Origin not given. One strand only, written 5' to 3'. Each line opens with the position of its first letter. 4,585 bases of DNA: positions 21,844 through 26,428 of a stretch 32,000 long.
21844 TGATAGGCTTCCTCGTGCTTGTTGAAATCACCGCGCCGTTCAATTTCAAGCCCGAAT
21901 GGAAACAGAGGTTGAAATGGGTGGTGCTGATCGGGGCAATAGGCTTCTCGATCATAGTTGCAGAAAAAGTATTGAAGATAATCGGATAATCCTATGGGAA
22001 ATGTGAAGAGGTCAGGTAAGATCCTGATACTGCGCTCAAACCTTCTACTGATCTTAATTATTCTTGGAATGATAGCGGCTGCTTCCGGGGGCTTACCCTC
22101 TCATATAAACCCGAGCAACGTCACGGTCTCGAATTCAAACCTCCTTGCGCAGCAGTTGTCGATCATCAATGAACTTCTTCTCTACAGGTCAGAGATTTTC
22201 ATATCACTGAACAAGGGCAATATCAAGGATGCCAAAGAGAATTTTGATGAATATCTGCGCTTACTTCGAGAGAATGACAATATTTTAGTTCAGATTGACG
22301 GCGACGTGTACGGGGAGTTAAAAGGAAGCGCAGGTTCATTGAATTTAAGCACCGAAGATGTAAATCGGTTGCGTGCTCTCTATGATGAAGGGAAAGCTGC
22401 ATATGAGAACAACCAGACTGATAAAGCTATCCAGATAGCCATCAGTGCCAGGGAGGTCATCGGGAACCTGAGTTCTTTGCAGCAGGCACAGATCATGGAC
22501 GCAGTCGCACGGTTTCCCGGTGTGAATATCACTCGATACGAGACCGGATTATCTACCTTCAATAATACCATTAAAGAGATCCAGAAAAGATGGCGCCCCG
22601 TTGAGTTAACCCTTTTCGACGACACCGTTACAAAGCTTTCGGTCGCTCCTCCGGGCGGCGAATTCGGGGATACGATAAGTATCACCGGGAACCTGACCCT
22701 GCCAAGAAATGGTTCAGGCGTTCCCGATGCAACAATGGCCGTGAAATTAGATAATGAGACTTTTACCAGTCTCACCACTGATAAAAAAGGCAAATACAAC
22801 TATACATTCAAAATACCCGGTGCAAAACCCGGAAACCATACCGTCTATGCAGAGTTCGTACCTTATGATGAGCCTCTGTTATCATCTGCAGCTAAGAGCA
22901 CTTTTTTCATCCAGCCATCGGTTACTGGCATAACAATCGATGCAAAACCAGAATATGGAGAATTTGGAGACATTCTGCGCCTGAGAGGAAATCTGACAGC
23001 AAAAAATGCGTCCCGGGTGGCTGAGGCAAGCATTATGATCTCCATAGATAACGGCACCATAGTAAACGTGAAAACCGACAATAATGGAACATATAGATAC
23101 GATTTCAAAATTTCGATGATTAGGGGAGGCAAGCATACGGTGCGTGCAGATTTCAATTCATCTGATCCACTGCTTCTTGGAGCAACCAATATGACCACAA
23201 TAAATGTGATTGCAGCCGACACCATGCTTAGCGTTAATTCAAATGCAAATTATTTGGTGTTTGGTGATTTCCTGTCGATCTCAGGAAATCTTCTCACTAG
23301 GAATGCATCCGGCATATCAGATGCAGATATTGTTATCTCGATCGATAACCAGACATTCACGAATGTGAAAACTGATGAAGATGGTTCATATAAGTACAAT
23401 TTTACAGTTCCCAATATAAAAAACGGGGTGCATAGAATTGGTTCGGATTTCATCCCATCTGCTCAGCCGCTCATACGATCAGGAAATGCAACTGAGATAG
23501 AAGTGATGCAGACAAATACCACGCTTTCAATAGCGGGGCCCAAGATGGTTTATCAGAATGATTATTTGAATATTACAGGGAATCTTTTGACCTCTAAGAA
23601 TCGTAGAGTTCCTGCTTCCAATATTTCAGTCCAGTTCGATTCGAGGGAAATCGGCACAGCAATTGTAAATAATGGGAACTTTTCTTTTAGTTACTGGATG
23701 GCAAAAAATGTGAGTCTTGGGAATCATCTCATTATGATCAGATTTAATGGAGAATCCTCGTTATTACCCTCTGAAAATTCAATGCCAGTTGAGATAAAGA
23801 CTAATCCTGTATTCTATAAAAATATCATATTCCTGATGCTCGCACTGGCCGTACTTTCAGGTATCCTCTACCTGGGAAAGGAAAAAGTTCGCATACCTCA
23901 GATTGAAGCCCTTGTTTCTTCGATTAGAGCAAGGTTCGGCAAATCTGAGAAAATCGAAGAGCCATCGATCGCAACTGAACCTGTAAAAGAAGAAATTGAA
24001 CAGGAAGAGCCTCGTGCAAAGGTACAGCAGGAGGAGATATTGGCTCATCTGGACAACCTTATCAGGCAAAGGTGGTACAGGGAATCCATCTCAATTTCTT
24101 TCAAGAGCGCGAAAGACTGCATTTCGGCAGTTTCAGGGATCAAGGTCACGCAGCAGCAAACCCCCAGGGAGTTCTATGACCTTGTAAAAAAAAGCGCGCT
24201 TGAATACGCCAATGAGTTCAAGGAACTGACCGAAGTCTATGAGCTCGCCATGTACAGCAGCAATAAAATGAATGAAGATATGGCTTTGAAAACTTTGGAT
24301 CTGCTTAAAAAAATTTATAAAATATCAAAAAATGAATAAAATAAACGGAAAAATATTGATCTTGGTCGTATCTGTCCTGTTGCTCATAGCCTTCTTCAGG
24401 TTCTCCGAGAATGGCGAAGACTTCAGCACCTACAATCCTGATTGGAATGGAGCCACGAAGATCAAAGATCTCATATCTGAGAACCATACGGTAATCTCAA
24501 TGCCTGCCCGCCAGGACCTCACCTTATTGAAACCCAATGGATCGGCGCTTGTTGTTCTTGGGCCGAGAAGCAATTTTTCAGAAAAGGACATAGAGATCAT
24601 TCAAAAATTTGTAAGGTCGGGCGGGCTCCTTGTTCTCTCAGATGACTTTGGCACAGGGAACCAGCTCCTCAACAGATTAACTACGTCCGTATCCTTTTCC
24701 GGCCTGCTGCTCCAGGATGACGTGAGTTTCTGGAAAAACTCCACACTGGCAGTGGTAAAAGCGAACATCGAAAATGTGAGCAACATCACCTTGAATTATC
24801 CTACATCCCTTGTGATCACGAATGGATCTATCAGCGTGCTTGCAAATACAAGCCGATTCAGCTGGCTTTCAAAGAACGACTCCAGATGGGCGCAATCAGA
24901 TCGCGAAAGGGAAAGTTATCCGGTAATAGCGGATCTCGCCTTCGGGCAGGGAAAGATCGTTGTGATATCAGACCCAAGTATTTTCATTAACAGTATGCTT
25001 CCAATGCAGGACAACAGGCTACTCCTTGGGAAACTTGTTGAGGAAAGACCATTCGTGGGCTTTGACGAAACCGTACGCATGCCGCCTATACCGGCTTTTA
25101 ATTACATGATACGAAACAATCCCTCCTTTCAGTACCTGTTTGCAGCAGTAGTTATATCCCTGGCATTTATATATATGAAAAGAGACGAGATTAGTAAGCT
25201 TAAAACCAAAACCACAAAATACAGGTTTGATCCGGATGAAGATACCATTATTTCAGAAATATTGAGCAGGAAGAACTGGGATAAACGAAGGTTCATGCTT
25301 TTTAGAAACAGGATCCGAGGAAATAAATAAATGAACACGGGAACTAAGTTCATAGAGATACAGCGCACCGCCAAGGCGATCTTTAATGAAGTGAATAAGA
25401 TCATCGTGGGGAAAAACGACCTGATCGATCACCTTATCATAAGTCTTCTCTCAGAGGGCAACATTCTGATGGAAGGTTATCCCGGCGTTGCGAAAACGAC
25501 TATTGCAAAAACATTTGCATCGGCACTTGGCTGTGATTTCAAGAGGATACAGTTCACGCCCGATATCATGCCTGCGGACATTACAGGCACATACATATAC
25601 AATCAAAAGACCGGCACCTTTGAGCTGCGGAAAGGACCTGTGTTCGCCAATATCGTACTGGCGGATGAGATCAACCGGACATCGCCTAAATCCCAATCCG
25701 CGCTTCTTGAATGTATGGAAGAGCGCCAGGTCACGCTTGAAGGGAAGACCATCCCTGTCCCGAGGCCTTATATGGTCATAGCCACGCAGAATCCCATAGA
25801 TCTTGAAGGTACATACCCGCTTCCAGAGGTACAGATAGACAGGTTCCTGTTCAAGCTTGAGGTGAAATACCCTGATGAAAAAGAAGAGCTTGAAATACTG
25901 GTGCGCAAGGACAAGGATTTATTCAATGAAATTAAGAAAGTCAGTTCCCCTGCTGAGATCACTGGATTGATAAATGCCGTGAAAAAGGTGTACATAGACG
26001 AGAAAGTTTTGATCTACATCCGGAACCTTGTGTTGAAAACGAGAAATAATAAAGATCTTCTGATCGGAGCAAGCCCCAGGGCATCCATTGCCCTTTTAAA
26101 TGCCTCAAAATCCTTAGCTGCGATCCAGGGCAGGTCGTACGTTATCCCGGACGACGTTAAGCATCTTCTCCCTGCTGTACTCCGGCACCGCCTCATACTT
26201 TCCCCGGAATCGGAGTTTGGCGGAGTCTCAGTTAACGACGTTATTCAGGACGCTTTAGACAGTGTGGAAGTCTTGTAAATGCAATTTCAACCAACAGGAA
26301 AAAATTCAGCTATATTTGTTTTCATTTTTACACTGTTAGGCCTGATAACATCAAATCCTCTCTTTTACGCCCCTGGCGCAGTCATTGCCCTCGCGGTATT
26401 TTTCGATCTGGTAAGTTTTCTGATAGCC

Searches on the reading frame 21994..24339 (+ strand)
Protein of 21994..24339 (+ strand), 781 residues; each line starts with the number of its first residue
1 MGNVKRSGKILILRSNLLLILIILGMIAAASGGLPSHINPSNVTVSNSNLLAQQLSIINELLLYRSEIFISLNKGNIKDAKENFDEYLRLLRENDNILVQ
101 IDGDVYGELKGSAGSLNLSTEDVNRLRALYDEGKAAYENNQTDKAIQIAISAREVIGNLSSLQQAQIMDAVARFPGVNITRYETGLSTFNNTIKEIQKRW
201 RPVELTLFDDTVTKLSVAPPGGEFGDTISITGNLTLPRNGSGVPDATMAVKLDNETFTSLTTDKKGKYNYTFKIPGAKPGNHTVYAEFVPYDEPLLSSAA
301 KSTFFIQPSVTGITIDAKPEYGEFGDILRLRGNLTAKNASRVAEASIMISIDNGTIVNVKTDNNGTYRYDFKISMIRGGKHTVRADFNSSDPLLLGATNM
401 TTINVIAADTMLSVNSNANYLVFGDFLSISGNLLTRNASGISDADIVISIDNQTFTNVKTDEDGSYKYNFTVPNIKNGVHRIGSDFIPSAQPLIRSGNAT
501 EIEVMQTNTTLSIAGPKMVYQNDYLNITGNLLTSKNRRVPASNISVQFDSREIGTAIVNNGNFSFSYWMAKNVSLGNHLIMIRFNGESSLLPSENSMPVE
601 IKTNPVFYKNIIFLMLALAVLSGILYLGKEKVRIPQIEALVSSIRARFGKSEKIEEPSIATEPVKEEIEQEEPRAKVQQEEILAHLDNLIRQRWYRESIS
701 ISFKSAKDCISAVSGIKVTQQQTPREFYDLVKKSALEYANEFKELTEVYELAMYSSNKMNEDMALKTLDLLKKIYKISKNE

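Call 50: search_protein_families(library=pfam, max_evalue=0.01, proteins=[window:21994-24339:+])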
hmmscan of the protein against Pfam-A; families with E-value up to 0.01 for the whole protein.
window:21994-24339:+ (781 aa): 9 families
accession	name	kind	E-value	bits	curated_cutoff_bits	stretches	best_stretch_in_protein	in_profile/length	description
PF16640.11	Big_3_5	-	4.1e-17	63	35.5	2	519-597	8-83/88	Bacterial Ig-like domain (group 3)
PF13620.12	CarboxypepD_reg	-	3.7e-14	53.3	32.3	1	229-291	1-59/82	Carboxypeptidase regulatory-like domain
PF17957.7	Big_7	-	2.4e-10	41.3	24.1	0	224-286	14-70/70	Bacterial Ig domain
PF13715.12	CarbopepD_reg_2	-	1.8e-06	28.3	32.2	0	230-292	1-56/88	CarboxypepD_reg-like domain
PF09134.16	Invasin_D3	-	4.8e-06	27.4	33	0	338-389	34-84/98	Invasin, domain 3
PF19077.6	Big_13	-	2.4e-05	25.2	27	0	344-386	40-82/102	Bacterial Ig-like domain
PF17210.9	SdrD_B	-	3.4e-05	24.4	29.7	0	241-276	22-58/112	SdrD B-like domain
PF13559.11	DUF4129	-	0.0007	20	24.8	1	715-763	13-60/69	Domain of unknown function (DUF4129)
PF03424.20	CBM_17_28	-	0.0086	16.5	25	0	445-472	107-134/176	Carbohydrate binding domain (family 17/28)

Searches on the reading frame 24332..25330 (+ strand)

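Call 50: search_protein_families(library=pfam, max_evalue=0.01, proteins=[window:24332-25330:+])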
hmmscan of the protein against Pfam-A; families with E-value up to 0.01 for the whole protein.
window:24332-25330:+ (332 aa): 3 families
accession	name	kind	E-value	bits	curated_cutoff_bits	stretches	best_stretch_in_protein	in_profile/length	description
PF14258.12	DUF4350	-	1.7e-23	84.3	30.4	1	33-234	1-179/181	Domain of unknown function (DUF4350)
PF09822.16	ABC_transp_aux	-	4.1e-07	30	34.7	1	68-105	44-82/288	ABC-type uncharacterized transport system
PF23355.1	IFT52_GIFT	-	0.0012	18.4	27.2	1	69-104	45-81/246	IFT52 GIFT domain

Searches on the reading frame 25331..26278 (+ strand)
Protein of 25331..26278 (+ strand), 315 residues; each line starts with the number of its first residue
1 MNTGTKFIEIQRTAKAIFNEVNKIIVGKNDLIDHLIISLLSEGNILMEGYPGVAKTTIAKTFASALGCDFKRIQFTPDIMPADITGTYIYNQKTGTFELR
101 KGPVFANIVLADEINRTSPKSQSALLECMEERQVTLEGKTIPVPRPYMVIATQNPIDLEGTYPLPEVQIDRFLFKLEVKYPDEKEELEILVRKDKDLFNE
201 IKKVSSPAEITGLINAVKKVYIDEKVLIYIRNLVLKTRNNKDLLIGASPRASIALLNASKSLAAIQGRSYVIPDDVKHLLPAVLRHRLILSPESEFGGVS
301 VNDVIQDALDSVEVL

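Call 50: search_protein_families(library=pfam, max_evalue=0.01, proteins=[window:25331-26278:+])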
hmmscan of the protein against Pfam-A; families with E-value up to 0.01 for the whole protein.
window:25331-26278:+ (315 aa): 9 families
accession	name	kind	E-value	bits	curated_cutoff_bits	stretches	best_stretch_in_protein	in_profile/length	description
PF07726.17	AAA_3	-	1.6e-62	209.7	27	1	45-174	2-131/131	ATPase family associated with various cellular activities (AAA)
PF17863.7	AAA_lid_2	-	6.8e-22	77.4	22.7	1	236-307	2-73/74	AAA lid domain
PF07728.20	AAA_5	-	7.7e-17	62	22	1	44-172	1-139/139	AAA domain (dynein-related subfamily)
PF20030.5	bpMoxR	-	6.8e-13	48.6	27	1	15-190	4-178/205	MoxR domain in the MoxR-vWA-beta-propeller ternary systems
PF00004.35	AAA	-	3.2e-06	28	21.2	1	45-157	1-112/131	ATPase family associated with various cellular activities (AAA)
PF00493.29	MCM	-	2.2e-05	24.1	23.3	1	38-155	53-173/224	MCM P-loop domain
PF00158.32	Sigma54_activat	-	0.00041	20.5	20.2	1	84-154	65-142/168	Sigma-54 interaction domain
PF05496.18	RuvB_N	-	0.00088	19.5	27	1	44-134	35-113/159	Holliday junction DNA helicase RuvB P-loop domain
PF01078.27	Mg_chelatase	-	0.0031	17.4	20.3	0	25-66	5-46/207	Magnesium chelatase, subunit ChlI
